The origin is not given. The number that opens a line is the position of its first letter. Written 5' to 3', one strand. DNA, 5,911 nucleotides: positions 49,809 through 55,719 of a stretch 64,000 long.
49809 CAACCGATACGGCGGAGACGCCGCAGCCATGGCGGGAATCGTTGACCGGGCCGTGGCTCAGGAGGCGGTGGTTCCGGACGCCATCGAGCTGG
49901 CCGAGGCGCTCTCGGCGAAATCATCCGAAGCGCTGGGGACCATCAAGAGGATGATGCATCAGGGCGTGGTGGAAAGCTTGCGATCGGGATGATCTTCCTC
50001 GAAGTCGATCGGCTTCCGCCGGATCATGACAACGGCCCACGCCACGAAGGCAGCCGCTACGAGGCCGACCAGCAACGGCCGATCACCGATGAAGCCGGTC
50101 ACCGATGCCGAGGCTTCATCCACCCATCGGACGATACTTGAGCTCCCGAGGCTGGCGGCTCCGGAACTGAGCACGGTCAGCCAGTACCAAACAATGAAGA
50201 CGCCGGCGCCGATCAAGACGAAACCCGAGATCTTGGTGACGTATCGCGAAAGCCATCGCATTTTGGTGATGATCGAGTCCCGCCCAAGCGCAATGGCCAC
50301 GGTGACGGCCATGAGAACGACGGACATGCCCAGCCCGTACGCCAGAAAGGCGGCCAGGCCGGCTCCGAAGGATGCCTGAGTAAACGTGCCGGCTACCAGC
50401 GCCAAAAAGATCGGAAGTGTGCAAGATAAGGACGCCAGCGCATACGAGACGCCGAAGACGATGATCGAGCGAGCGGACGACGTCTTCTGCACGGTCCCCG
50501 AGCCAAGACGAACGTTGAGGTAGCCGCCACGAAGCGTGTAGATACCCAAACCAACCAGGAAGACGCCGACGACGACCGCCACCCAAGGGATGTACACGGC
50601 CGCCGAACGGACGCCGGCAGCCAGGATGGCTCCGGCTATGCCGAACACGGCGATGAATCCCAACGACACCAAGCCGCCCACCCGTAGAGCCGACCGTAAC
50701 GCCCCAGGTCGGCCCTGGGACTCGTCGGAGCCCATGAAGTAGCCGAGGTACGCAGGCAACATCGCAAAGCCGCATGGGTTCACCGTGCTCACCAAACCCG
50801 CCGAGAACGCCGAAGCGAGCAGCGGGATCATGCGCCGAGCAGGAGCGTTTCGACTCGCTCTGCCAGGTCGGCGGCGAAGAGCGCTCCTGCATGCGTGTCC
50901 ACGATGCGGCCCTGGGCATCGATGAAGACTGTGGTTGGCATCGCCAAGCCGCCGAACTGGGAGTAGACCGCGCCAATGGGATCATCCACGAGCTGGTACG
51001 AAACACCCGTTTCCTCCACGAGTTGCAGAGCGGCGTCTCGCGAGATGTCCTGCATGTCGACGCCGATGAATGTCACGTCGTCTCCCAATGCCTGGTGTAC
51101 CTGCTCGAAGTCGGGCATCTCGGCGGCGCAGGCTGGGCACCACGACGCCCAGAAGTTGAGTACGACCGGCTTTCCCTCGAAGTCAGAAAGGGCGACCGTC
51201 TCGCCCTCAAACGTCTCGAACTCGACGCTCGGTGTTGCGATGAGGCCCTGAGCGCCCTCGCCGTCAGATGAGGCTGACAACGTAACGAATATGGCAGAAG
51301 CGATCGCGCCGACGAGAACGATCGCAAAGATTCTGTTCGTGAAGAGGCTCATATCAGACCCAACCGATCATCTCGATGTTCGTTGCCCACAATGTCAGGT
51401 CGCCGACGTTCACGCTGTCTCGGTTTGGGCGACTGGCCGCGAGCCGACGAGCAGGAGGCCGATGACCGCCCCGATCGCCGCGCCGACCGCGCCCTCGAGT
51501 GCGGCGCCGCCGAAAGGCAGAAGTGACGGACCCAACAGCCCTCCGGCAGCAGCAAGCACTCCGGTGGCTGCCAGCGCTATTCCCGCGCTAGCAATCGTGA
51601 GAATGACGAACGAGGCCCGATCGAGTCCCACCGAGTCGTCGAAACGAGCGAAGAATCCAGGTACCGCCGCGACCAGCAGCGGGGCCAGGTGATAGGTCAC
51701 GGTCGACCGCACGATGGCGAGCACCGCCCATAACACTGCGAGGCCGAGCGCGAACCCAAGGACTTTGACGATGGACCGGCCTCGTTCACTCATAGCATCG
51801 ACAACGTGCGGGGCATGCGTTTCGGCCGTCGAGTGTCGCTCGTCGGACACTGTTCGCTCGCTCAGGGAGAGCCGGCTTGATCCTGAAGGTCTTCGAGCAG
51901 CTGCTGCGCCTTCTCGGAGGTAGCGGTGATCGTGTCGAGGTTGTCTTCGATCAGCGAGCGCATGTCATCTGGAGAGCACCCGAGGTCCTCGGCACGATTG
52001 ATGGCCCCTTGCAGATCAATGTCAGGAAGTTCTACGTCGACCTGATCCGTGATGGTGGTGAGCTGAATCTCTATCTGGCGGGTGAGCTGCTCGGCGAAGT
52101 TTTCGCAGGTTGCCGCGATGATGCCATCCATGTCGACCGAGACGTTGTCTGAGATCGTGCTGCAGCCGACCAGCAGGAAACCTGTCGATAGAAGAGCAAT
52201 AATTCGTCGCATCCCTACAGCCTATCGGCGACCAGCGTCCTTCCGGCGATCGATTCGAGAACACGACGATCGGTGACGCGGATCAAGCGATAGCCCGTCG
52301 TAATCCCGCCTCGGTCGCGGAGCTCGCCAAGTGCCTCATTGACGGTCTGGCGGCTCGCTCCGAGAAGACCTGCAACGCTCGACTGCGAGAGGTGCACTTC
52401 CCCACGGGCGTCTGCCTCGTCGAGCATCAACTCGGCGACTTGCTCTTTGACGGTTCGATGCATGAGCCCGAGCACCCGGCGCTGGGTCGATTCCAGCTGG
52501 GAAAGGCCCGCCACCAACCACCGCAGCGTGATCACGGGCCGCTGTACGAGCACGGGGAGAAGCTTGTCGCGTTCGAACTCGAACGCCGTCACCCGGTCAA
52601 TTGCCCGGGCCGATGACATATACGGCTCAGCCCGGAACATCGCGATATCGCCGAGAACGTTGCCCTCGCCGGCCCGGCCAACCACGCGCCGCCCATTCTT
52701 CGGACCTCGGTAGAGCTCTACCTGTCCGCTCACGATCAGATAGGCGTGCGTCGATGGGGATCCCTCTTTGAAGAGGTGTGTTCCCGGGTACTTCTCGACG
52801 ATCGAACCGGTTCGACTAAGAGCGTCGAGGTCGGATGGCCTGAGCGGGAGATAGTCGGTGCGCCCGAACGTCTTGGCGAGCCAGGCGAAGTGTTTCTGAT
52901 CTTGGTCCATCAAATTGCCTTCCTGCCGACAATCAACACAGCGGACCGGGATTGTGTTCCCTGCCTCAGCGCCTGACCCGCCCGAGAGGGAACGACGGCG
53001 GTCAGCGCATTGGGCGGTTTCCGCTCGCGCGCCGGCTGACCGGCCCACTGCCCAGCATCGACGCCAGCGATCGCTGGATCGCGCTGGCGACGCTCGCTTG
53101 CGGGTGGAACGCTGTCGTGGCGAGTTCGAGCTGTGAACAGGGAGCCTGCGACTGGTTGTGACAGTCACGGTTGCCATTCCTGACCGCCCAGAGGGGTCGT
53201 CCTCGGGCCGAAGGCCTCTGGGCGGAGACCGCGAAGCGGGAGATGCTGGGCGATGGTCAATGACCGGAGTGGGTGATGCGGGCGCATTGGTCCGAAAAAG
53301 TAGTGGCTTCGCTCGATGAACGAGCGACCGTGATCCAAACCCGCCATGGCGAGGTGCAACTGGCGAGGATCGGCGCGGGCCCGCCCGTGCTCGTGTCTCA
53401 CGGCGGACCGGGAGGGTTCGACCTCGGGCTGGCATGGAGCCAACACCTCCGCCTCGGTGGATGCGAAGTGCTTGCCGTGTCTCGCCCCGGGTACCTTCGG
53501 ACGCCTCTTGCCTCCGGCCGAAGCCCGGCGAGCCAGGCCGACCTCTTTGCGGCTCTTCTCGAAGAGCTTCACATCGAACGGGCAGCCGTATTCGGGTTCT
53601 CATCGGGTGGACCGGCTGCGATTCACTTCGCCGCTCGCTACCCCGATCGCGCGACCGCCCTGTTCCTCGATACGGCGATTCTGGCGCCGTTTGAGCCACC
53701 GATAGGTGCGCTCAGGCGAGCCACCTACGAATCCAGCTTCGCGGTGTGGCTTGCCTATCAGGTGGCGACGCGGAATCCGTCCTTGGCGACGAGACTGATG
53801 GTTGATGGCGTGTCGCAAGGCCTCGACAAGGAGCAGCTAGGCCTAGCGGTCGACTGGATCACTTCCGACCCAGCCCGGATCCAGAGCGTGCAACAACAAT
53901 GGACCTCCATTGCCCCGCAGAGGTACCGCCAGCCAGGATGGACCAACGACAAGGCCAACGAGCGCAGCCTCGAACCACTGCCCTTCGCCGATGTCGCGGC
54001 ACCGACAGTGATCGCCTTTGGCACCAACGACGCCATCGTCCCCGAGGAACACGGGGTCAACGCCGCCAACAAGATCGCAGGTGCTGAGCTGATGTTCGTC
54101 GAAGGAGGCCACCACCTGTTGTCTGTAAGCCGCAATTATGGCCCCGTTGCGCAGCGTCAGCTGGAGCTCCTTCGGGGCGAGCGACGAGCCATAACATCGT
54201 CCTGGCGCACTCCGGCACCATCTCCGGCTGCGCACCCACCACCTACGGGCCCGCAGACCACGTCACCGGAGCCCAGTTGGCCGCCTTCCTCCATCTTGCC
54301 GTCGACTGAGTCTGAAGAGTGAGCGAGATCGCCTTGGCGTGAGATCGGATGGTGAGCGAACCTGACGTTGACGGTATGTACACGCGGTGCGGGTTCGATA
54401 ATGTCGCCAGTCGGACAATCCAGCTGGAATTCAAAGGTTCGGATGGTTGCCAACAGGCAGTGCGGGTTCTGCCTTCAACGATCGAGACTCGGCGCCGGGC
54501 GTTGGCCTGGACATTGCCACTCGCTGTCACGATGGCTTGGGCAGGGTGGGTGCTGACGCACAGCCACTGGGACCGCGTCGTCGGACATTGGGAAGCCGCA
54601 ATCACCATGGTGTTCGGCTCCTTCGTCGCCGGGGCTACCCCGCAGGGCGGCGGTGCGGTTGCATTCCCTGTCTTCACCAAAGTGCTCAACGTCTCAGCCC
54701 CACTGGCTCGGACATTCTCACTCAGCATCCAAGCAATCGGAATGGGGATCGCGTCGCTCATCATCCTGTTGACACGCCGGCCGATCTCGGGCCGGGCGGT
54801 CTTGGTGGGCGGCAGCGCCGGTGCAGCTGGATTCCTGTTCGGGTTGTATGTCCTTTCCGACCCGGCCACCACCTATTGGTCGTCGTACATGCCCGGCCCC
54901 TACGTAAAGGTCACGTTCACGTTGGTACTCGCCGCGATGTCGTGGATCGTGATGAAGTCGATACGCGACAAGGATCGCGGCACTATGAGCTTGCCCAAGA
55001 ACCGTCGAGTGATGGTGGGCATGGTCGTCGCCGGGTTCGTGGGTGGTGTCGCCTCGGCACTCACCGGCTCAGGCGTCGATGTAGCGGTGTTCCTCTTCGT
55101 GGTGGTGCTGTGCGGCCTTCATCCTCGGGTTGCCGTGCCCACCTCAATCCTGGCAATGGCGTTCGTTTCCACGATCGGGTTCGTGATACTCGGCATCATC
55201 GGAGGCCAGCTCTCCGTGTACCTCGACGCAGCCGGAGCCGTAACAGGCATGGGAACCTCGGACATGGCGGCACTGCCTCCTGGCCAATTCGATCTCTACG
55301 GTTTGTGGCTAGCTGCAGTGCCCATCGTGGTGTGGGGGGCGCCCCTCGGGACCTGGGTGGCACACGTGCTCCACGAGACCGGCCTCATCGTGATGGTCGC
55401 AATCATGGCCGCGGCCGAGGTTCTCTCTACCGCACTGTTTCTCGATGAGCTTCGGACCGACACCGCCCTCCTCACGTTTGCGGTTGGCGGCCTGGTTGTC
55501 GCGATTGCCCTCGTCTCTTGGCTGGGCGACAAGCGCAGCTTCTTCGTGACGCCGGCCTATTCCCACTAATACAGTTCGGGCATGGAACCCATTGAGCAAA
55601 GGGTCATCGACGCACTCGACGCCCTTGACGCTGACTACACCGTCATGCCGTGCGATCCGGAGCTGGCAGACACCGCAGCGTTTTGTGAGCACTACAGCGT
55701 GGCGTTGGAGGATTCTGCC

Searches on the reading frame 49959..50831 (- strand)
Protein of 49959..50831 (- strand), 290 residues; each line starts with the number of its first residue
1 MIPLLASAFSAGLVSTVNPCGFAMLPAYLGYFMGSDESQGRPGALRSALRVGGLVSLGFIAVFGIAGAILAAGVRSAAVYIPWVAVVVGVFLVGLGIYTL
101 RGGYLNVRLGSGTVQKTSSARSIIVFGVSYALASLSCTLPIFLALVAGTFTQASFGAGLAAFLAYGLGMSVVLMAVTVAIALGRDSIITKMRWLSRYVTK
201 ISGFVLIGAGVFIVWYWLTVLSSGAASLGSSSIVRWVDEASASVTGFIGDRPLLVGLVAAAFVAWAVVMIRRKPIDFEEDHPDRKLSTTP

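Call 76: search_protein_families(library=pfam, proteins=[window:49959-50831:-], max_evalue=0.001)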
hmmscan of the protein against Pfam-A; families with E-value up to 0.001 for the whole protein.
window:49959-50831:- (290 aa): 1 family
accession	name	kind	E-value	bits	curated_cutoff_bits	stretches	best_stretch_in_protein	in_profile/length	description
PF02683.22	DsbD_TM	-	2.1e-08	34.2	27.1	1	4-214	4-215/219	Cytochrome C biogenesis protein transmembrane domain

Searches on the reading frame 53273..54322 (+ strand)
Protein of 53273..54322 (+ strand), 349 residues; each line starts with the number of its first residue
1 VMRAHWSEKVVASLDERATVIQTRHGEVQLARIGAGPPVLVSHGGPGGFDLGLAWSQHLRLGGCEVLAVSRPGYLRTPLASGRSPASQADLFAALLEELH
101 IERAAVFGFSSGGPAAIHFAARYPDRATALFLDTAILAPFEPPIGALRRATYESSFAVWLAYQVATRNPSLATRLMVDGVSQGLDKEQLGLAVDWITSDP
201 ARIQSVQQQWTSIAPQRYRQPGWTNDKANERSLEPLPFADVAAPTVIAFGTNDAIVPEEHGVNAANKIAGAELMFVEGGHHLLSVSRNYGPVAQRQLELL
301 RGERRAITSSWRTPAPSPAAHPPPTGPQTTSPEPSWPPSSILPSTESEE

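Call 76: search_protein_families(library=pfam, proteins=[window:53273-54322:+], max_evalue=0.001)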
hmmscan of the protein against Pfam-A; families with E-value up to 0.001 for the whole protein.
window:53273-54322:+ (349 aa): 3 families
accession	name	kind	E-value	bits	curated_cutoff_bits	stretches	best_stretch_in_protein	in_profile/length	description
PF00561.26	Abhydrolase_1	-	3e-17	63.5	25.8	1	37-283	1-241/245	alpha/beta hydrolase fold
PF12697.13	Abhydrolase_6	-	4.2e-12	47.6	26.3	1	39-293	1-215/217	Alpha/beta hydrolase family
PF12146.15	Hydrolase_4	-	1.5e-05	24.9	27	1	93-283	67-234/239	Serine aminopeptidase, S33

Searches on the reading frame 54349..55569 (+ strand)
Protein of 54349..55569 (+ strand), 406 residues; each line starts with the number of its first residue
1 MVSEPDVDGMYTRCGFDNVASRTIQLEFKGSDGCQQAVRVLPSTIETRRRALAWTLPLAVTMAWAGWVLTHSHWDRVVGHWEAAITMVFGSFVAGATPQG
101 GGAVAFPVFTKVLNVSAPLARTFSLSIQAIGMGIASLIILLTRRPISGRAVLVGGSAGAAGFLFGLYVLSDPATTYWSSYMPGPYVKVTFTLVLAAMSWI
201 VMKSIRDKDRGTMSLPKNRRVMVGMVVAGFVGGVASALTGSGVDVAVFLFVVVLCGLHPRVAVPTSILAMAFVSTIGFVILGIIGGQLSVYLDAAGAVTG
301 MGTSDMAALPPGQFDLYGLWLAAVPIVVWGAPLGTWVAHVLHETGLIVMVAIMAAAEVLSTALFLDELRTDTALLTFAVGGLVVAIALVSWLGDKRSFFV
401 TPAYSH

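Call 76: search_protein_families(library=pfam, proteins=[window:54349-55569:+], max_evalue=0.001)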
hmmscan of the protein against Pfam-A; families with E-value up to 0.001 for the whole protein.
window:54349-55569:+ (406 aa): 1 family
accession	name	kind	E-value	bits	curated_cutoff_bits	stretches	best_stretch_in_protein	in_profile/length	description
PF01925.25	TauE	-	2.3e-12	47.6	32.6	1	84-355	2-231/237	Sulfite exporter TauE/SafE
